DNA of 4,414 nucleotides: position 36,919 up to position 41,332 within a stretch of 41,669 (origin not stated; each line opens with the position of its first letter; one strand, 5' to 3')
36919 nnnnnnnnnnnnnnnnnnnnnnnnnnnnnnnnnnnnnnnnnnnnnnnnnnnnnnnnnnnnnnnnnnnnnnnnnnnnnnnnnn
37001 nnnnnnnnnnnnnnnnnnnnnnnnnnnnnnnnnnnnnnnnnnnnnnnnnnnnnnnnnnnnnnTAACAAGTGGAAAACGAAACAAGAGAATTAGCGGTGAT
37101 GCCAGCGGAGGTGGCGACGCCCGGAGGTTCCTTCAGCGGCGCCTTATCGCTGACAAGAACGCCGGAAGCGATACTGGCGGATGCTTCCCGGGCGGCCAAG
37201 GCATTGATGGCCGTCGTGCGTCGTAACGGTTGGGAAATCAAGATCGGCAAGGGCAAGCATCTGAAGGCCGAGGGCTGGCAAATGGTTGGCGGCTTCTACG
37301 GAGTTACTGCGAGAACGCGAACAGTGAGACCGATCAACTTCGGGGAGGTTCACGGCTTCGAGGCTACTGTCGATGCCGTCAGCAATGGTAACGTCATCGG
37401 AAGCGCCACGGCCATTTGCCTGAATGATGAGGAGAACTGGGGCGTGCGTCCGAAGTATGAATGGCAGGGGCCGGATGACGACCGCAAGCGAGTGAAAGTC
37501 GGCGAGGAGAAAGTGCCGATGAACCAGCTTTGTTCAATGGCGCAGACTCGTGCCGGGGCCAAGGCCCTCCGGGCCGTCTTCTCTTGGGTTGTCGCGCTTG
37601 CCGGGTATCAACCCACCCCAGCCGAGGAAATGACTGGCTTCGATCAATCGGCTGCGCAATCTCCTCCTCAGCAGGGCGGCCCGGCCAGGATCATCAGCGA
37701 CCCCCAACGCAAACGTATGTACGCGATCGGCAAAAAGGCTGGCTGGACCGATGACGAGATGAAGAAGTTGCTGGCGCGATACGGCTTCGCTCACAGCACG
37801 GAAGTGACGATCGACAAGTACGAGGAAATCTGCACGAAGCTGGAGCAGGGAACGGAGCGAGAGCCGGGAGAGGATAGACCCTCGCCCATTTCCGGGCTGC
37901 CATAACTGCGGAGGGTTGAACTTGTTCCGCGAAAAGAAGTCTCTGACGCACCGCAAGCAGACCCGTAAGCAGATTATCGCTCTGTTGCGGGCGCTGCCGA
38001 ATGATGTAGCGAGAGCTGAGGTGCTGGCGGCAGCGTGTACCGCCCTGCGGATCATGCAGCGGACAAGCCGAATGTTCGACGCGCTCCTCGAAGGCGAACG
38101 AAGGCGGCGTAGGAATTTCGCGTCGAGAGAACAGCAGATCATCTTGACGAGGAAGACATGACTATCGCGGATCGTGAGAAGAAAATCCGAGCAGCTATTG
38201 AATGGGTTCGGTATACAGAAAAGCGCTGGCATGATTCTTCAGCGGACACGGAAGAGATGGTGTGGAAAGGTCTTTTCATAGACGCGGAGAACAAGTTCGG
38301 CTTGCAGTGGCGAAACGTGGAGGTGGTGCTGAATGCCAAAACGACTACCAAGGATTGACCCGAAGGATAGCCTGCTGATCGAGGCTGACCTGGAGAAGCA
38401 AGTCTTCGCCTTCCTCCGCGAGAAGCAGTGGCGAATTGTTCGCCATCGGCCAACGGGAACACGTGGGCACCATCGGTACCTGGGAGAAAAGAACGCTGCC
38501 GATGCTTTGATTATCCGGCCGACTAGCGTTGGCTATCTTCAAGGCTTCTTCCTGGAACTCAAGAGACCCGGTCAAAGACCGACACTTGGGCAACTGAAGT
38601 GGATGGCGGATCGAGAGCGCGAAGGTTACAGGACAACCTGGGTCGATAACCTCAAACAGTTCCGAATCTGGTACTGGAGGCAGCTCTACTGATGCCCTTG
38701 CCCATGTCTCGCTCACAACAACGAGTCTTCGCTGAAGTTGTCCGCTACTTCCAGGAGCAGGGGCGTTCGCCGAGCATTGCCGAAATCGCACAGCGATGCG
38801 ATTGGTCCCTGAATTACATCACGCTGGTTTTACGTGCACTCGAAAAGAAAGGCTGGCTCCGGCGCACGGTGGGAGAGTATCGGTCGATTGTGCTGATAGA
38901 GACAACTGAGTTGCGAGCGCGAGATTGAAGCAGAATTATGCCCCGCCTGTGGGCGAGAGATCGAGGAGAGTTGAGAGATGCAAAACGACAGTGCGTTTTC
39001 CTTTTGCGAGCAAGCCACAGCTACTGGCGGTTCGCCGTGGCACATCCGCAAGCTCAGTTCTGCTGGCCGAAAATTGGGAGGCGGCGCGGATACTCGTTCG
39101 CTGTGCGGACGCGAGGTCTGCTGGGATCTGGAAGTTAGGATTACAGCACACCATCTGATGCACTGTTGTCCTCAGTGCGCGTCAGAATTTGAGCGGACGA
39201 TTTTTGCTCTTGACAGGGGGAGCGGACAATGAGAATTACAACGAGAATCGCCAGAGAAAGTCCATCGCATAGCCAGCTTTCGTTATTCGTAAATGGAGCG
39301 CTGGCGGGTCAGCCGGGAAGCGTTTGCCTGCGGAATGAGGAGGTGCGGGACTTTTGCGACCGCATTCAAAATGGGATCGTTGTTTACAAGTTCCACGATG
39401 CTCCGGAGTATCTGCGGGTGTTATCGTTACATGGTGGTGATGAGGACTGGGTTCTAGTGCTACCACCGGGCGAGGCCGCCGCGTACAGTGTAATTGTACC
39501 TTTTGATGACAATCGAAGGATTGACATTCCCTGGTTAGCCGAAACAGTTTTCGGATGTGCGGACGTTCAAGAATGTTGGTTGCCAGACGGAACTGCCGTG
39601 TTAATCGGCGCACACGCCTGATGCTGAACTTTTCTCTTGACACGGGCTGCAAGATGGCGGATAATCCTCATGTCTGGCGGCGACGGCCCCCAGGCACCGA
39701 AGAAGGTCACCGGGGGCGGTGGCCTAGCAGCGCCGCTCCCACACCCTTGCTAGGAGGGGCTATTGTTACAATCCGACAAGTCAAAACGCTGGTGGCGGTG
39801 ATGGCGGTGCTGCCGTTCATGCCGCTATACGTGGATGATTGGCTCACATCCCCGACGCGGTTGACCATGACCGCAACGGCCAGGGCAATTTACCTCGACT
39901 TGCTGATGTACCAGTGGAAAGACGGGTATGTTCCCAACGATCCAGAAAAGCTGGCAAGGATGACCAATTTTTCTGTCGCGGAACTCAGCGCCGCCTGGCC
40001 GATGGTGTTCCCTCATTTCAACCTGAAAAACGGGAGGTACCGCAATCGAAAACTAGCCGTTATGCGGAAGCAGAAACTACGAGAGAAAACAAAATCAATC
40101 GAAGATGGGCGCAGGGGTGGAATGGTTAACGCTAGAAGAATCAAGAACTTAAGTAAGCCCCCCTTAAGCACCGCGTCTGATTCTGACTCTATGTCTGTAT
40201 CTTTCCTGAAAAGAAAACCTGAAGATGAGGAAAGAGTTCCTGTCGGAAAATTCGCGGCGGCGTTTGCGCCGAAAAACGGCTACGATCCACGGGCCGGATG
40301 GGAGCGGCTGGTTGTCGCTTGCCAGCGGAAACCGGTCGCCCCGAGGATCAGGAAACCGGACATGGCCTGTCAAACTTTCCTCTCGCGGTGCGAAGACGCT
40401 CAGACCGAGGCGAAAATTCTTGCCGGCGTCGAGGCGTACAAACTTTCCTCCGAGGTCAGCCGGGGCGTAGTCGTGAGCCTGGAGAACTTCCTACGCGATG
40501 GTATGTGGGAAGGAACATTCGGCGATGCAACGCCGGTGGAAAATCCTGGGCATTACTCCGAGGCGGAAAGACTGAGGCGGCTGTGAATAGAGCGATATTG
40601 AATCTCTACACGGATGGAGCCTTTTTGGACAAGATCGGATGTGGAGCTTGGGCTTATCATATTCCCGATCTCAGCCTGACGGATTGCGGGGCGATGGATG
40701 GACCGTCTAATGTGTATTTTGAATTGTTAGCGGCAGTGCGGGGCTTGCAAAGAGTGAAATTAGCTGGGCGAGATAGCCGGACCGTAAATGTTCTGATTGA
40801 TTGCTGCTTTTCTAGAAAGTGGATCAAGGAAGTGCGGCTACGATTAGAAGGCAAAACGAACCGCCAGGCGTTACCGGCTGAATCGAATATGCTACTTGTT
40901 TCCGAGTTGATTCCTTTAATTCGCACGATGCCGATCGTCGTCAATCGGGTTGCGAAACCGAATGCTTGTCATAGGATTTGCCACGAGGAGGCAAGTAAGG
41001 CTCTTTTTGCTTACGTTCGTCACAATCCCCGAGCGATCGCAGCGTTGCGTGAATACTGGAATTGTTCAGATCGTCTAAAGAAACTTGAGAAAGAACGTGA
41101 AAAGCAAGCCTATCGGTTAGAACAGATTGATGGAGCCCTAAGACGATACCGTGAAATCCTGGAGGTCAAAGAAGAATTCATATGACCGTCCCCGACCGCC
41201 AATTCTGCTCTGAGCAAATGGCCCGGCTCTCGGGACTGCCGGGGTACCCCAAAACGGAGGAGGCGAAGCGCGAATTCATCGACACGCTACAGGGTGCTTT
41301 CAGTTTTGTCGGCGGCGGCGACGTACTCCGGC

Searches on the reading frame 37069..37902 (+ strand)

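Call 19: search_protein_families(library=phrogs, proteins=[window:37069-37902:+], max_evalue=0.01)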
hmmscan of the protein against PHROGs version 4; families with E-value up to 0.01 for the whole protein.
window:37069-37902:+ (278 aa): 1 family
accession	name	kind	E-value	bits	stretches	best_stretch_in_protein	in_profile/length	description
phrog_19042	-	unknown function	4.6e-09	37.2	1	36-131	17-108/271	-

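Call 20: search_protein_families(library=pfam, proteins=[window:37069-37902:+], max_evalue=0.01)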
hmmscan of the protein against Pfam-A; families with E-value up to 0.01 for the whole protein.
window:37069-37902:+ (278 aa): 0 families

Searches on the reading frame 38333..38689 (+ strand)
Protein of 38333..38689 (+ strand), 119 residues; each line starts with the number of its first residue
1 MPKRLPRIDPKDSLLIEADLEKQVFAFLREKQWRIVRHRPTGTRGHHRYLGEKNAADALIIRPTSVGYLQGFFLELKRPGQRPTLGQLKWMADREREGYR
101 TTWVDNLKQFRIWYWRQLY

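Call 19: search_protein_families(library=phrogs, proteins=[window:38333-38689:+], max_evalue=0.01)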
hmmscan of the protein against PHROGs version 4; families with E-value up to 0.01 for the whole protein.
window:38333-38689:+ (119 aa): 2 families
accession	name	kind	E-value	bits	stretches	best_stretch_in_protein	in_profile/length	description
phrog_93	-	DNA, RNA and nucleotide metabolism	2e-07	31.1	1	15-111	352-435/613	endonuclease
phrog_824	-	unknown function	0.0012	19.8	1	57-110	116-167/265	-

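Call 20: search_protein_families(library=pfam, proteins=[window:38333-38689:+], max_evalue=0.01)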
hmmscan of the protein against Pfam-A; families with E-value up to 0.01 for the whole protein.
window:38333-38689:+ (119 aa): 0 families

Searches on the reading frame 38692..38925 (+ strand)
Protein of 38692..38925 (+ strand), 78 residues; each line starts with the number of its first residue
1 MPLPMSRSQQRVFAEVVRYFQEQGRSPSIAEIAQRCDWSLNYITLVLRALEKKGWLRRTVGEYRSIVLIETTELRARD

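Call 92: search_protein_families(library=pfam, proteins=[window:38692-38925:+], max_evalue=0.05)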
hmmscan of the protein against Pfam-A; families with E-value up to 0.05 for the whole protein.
window:38692-38925:+ (78 aa): 19 families
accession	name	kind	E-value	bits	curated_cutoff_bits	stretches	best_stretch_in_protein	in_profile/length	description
PF01726.22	LexA_DNA_bind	-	1.2e-10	41.4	23.7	1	4-64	3-64/65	LexA DNA binding domain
PF09339.16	HTH_IclR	-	1.9e-05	24.8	22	1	15-58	7-50/52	IclR helix-turn-helix domain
PF01047.28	MarR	-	4.9e-05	23.6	24.6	1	26-59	17-50/59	MarR family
PF04539.22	Sigma70_r3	-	0.00036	21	25.3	1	20-51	14-45/78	Sigma-70 region 3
PF13412.12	HTH_24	-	0.00036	20.5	21.9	1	17-57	9-48/48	Winged helix-turn-helix DNA-binding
PF02082.26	Rrf2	-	0.00038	21.1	30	1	21-62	18-59/132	Iron-dependent Transcriptional regulator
PF25213.1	HVO_A0261_N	-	0.0017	18.6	35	1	15-65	15-63/86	HVO_A0261 N-terminal domain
PF21984.2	DnaD_N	-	0.0032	18.1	27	1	7-69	16-78/101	DnaD N-terminal domain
PF13545.12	HTH_Crp_2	-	0.0032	17.8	27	1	28-76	24-69/70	Crp-like helix-turn-helix domain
PF03965.22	Penicillinase_R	-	0.0072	17.1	22.6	1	16-59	8-54/115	Penicillinase repressor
PF12793.13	SgrR_N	-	0.0087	16.8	24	1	11-57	4-50/115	Sugar transport-related sRNA regulator N-term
PF12802.13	MarR_2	-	0.02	15.5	27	1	22-59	16-53/61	MarR family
PF13463.12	HTH_27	-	0.022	15.5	22.2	1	15-72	7-65/68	Winged helix DNA-binding domain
PF04157.22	EAP30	-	0.023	14.8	26.8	1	7-56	164-215/219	EAP30/Vps36 family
PF12840.13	HTH_20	-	0.027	14.9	27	1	12-52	5-44/51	Helix-turn-helix domain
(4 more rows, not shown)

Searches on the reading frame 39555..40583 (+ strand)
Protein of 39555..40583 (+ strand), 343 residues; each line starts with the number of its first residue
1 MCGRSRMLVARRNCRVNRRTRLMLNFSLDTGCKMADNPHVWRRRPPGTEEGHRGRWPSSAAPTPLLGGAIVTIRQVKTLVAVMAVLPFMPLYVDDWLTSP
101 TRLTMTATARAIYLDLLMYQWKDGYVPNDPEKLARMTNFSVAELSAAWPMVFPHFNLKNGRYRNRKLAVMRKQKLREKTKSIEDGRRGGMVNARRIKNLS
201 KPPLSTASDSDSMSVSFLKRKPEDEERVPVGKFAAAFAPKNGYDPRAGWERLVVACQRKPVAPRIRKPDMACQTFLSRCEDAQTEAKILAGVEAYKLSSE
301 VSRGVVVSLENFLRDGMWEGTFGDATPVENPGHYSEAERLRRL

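Call 19: search_protein_families(library=phrogs, proteins=[window:39555-40583:+], max_evalue=0.01)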
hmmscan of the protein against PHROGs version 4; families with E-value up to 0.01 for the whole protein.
window:39555-40583:+ (343 aa): 3 families
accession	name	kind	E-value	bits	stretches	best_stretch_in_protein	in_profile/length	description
phrog_3992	-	DNA, RNA and nucleotide metabolism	8.7e-09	36.4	1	83-160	2-78/345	primosomal protein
phrog_9327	-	DNA, RNA and nucleotide metabolism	2.4e-05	25.1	1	85-212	3-137/276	primosomal protein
phrog_24353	-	unknown function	0.0013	19.1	1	88-178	9-99/294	-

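Call 20: search_protein_families(library=pfam, proteins=[window:39555-40583:+], max_evalue=0.01)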
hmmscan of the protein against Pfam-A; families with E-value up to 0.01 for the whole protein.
window:39555-40583:+ (343 aa): 1 family
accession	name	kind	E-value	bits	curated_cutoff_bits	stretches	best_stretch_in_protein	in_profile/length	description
PF07120.17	DUF1376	-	9.3e-10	39.2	30.1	1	87-167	1-81/86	Protein of unknown function (DUF1376)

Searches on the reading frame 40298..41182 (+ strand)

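Call 19: search_protein_families(library=phrogs, proteins=[window:40298-41182:+], max_evalue=0.01)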
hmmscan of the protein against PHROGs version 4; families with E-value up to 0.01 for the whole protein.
window:40298-41182:+ (295 aa): 1 family
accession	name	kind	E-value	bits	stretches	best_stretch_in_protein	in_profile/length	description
phrog_531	-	DNA, RNA and nucleotide metabolism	1e-07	32.6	1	97-178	72-159/285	Rnase H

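Call 20: search_protein_families(library=pfam, proteins=[window:40298-41182:+], max_evalue=0.01)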
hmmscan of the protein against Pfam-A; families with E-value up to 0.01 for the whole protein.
window:40298-41182:+ (295 aa): 1 family
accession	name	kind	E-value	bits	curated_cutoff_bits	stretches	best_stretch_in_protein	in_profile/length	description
PF00075.30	RNase_H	-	0.00087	19.9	25.8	1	101-183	4-82/141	RNase H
